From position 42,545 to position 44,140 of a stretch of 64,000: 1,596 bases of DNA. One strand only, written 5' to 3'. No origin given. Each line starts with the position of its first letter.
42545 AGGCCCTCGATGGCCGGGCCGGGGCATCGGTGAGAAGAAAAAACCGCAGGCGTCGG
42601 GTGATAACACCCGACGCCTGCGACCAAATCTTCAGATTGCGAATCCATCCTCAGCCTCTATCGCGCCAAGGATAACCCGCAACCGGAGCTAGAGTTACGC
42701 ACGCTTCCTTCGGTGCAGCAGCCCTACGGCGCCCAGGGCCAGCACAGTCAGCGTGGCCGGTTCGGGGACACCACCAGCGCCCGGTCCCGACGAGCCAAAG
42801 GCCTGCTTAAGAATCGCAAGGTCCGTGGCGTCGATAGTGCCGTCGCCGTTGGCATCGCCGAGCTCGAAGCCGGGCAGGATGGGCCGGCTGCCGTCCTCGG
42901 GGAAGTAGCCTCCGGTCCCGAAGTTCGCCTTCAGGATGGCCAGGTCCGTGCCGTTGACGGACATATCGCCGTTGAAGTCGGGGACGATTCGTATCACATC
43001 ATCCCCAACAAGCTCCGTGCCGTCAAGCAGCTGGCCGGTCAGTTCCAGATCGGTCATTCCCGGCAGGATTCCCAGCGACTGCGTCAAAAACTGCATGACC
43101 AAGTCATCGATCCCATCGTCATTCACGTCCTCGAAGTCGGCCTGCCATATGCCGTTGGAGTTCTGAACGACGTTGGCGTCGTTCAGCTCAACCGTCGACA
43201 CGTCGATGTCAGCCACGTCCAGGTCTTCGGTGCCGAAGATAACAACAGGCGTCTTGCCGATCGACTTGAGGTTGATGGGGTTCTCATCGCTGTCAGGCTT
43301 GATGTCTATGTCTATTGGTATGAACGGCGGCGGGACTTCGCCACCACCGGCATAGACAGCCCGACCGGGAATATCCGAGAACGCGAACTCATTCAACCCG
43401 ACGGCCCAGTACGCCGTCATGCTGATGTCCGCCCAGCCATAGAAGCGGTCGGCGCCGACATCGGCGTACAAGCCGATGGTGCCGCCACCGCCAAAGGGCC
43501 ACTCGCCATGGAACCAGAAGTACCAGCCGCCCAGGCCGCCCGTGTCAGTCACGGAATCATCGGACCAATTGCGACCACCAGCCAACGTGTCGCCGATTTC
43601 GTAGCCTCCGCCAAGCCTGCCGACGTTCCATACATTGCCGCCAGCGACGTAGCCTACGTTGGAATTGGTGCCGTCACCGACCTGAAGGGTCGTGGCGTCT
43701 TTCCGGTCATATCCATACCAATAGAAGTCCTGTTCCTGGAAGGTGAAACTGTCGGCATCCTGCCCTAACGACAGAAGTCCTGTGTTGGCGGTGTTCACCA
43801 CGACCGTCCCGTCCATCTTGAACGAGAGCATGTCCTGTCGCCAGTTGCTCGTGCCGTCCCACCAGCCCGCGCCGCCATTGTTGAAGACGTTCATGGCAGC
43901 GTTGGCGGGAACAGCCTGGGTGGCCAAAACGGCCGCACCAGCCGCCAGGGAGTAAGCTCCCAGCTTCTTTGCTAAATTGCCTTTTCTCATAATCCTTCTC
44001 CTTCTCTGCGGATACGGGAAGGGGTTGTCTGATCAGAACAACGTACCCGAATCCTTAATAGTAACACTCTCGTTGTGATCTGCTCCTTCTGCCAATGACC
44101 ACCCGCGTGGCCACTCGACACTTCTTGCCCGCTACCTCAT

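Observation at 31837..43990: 12-kb same-strand cluster of tandemly duplicated large genes of unknown function (candidate novel system)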

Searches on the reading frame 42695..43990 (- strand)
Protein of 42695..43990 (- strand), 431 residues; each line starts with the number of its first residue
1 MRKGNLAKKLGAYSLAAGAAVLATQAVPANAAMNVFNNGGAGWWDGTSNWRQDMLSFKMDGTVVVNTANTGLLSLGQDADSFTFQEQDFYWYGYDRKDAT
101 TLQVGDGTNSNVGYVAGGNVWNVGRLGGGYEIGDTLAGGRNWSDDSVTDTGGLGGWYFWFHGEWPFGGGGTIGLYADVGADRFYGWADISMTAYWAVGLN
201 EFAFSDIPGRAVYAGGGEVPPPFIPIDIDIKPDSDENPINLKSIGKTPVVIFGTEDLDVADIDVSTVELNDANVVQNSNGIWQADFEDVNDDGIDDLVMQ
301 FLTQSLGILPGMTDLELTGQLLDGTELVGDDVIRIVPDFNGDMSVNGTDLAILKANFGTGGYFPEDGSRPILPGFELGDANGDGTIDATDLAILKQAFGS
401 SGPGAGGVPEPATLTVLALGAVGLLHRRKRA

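Call 8: search_protein_families(library=pfam, proteins=[window:42695-43990:-], max_evalue=1)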
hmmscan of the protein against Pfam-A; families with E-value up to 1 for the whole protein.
window:42695-43990:- (431 aa): 4 families
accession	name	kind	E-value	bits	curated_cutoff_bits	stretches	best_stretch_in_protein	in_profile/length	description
PF00404.24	Dockerin_1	-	9.4e-14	51.8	22.9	2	338-397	3-55/57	Dockerin type I domain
PF07589.16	PEP-CTERM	-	4e-05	24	20.7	1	408-429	2-23/24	PEP-CTERM motif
PF13202.12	EF-hand_5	-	0.048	13.6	25.9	1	375-391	5-21/25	EF hand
PF00036.39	EF-hand_1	-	0.16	12.1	25.4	1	375-391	6-22/29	EF hand domain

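Call 9: search_protein_families(library=ncbifam, proteins=[window:42695-43990:-], max_evalue=1)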
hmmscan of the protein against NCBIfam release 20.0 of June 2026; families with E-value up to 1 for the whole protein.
window:42695-43990:- (431 aa): 5 families
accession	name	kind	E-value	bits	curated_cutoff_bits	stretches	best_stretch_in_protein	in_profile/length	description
TIGR02595.1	PEP_CTERM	domain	0.00057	20.5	16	1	408-430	1-23/24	PEP-CTERM sorting domain-containing protein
NF033554.9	floc_PepA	equivalog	0.0011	18.8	80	1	303-430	136-259/261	flocculation-associated PEP-CTERM protein PepA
NF041927.1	Xrt_dep_XDP1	equivalog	0.011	15.8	125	1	392-430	204-241/242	exosortase-dependent surface protein XDP1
NF038120.1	PEP_CTERM_QFxxD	subfamily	0.017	15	80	1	408-430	193-215/215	NF038120 family PEP-CTERM protein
NF038125.1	PEP_CTERM_THxN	subfamily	0.05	13.2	85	1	408-430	223-245/246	THxN family PEP-CTERM protein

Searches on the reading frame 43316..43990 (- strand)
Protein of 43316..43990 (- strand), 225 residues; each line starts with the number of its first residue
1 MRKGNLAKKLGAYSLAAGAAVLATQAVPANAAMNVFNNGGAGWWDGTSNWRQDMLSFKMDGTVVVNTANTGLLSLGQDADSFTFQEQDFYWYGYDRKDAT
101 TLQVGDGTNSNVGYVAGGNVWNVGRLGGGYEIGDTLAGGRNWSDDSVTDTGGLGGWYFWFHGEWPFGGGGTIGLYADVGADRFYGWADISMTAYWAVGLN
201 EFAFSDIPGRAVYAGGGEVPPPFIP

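Call 74: find_homologous_proteins(query=window:43316-43990:-, max_evalue=0.001)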
Query window:43316-43990:- (225 aa): 26 proteins with E <= 0.001 among 4135 candidates.
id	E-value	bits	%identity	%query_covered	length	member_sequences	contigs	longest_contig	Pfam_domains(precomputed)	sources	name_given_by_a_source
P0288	9.8e-80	286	63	98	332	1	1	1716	-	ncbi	-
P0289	2.0e-79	285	64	98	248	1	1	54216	PF07589.17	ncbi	-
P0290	5.9e-78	280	62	98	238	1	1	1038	-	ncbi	-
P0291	2.8e-76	275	61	99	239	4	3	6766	-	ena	-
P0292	1.2e-73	266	62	94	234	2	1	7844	-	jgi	-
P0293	5.9e-73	264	60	99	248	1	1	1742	-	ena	-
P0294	2.5e-72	262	58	98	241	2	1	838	-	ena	-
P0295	3.0e-70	255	59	82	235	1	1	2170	-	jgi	-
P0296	3.3e-70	255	60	93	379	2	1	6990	-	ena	-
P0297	3.3e-69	251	63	92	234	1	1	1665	PF07589.17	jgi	-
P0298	6.0e-68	247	59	96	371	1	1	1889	PF00404.25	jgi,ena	-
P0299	2.9e-67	245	57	98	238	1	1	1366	-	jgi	jgi:hypothetical protein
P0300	1.1e-66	243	61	89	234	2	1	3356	-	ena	-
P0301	1.2e-64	236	60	92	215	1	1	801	-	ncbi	ncbi:unnamed protein product, partial [marine sediment metagenome]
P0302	2.9e-64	235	57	95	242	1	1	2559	-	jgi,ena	-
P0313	5.0e-5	41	28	85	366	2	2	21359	PF07589.17,PF00404.25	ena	-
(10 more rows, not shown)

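Call 75: find_encoding_contigs(protein=P0289, flank=10000, max_places=1)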
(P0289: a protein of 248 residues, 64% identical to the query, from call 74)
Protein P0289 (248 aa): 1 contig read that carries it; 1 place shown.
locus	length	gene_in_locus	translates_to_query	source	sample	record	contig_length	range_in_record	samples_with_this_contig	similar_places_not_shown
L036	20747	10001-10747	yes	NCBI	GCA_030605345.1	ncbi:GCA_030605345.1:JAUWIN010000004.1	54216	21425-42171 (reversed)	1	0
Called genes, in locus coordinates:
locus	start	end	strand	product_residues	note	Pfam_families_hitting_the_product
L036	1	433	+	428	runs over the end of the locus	-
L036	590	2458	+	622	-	PF01663:Phosphodiest, PF00515:TPR_1 (faint), PF07719:TPR_2 (faint), PF13174:TPR_6 (faint), PF13176:TPR_7 (faint), PF13181:TPR_8 (faint), PF12895:ANAPC3 (weak), PF14559:TPR_19 (weak), +7 more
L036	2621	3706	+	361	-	-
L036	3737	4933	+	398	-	-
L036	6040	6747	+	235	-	-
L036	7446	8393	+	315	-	-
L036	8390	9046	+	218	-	-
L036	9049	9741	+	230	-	-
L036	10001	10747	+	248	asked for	PF07589:PEP_exosort_dom (weak)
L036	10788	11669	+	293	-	-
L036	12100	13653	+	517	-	PF06739:SBBP (weak)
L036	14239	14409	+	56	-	PF13237:Fer4_10, PF14697:Fer4_21 (faint), PF12838:Fer4_7 (weak), PF13187:Fer4_9 (weak), PF25160:LdpA_Fe-S-bd (weak), PF12797:Fer4_2 (weak), PF12837:Fer4_6 (weak), PF00037:Fer4, +1 more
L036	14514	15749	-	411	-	PF13243:SQHop_cyclase_C (faint)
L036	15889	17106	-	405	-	PF04455:Saccharop_dh_N, PF21571:ArgZ-like_C_1st, PF21570:ArgZ-like_C_2nd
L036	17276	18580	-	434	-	PF00202:Aminotran_3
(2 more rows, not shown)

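Call 76: find_encoding_contigs(protein=P0313, flank=8000, max_places=1)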
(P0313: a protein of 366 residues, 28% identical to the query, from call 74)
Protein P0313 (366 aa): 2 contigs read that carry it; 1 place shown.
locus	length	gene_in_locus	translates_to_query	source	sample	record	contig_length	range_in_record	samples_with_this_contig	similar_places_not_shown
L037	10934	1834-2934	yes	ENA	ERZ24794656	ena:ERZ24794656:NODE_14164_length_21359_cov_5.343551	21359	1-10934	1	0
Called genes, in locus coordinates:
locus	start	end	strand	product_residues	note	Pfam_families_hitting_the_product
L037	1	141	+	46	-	?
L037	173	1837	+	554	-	PF13360:PQQ_2 (faint), PF14312:FG-GAP_2, PF00404:Dockerin_1 (weak), PF07589:PEP_exosort_dom (faint)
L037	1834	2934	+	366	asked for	PF00404:Dockerin_1 (faint), PF07589:PEP_exosort_dom (weak)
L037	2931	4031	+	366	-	PF00404:Dockerin_1 (faint)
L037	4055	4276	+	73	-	-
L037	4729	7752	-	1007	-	PF13426:PAS_9, PF00989:PAS, PF08448:PAS_4, PF13426:PAS_9, PF00989:PAS, PF08447:PAS_3, PF08448:PAS_4, PF13426:PAS_9, +10 more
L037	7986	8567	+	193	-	PF12728:HTH_17, PF00072:Response_reg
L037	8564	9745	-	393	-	-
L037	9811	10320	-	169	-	PF07963:N_methyl (weak)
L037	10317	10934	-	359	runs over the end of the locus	-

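Call 104: find_encoding_contigs(protein=P0291, flank=7000, max_places=1)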
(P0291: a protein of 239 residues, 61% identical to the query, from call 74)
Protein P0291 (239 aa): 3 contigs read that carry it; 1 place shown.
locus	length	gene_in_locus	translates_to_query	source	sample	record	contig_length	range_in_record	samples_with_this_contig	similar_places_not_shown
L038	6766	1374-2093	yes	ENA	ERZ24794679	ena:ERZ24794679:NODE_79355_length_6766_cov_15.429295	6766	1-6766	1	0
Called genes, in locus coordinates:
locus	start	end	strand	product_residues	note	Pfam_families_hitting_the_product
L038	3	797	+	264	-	?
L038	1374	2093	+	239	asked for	-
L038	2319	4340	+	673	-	-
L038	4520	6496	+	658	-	-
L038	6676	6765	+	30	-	?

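Call 105: find_encoding_contigs(protein=P0292, flank=8000, max_places=1)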
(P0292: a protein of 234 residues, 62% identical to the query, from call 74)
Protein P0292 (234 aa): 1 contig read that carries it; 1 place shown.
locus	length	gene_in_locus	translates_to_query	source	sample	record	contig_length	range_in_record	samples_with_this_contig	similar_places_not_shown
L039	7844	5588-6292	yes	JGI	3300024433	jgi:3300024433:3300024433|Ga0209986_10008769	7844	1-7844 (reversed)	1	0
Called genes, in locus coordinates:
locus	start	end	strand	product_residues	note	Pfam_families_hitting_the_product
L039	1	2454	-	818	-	?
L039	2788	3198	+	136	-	-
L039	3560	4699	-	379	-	-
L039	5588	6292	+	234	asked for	-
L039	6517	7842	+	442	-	?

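Call 106: find_encoding_contigs(protein=P0296, flank=7000, max_places=1)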
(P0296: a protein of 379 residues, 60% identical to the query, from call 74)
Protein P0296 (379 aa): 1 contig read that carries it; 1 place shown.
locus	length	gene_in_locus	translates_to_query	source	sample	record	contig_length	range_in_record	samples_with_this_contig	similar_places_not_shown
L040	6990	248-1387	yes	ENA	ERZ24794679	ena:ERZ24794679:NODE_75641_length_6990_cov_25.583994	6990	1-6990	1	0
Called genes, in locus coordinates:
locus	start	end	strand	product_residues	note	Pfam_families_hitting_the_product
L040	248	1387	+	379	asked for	-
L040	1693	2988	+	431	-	PF00404:Dockerin_1 (faint), PF07589:PEP_exosort_dom (faint)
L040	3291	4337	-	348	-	PF01208:URO-D (faint)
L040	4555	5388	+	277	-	PF01261:AP_endonuc_2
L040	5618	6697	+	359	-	PF01408:GFO_IDH_MocA, PF22725:GFO_IDH_MocA_C3, PF02894:GFO_IDH_MocA_C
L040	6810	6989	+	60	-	?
